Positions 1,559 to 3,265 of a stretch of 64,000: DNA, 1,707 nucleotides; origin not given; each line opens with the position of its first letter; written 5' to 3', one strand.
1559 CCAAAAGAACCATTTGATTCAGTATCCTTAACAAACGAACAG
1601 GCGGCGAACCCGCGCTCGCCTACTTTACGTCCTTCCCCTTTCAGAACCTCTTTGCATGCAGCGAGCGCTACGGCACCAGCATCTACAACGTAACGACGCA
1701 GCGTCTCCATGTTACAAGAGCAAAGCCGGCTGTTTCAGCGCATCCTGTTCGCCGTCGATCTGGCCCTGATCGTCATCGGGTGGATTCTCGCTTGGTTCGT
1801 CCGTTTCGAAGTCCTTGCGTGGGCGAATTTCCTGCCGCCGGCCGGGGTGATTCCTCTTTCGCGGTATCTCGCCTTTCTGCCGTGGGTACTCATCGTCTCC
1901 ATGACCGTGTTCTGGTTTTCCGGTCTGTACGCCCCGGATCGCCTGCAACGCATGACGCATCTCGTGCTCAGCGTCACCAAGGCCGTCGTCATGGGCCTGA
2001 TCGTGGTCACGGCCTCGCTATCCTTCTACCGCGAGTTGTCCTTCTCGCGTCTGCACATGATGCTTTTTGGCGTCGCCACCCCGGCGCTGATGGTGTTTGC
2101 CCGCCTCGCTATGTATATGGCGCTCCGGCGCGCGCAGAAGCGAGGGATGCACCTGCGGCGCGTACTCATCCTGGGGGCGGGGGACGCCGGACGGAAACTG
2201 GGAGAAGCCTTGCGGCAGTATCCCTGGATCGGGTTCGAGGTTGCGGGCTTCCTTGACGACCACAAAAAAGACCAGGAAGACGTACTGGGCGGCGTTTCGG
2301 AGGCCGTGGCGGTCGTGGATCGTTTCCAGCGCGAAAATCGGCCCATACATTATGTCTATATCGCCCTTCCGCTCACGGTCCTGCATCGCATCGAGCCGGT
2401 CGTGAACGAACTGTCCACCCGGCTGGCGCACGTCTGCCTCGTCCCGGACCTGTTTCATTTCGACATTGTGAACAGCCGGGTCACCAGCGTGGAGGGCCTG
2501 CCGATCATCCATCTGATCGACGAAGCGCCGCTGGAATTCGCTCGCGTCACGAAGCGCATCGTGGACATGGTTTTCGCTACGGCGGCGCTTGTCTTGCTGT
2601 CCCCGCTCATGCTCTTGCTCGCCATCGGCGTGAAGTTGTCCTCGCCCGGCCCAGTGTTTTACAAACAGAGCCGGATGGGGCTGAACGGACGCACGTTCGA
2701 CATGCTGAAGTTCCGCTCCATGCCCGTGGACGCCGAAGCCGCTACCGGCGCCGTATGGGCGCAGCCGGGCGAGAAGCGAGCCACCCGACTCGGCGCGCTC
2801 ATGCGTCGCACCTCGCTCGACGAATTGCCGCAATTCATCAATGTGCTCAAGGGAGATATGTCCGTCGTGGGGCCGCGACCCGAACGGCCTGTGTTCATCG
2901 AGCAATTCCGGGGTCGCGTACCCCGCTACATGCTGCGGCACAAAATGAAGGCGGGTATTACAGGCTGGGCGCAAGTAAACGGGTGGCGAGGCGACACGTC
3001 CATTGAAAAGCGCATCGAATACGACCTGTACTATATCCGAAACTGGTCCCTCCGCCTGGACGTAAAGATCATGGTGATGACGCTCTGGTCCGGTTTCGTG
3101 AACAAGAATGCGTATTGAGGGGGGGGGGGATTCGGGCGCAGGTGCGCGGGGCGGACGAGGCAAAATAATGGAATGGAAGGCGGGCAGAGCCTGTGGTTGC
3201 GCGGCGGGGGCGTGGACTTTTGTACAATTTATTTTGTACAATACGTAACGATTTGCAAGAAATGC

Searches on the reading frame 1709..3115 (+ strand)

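Call 59: search_protein_families(library=pfam, proteins=[window:1709-3115:+], max_evalue=0.001)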
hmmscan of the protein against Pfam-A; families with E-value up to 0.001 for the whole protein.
window:1709-3115:+ (469 aa): 2 families
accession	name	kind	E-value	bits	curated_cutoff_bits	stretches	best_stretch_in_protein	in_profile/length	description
PF02397.22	Bac_transf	-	1.2e-69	233.9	27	1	282-461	1-176/179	Bacterial sugar transferase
PF13727.12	CoA_binding_3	-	8.9e-27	94.6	25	1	71-246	3-175/175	CoA-binding domain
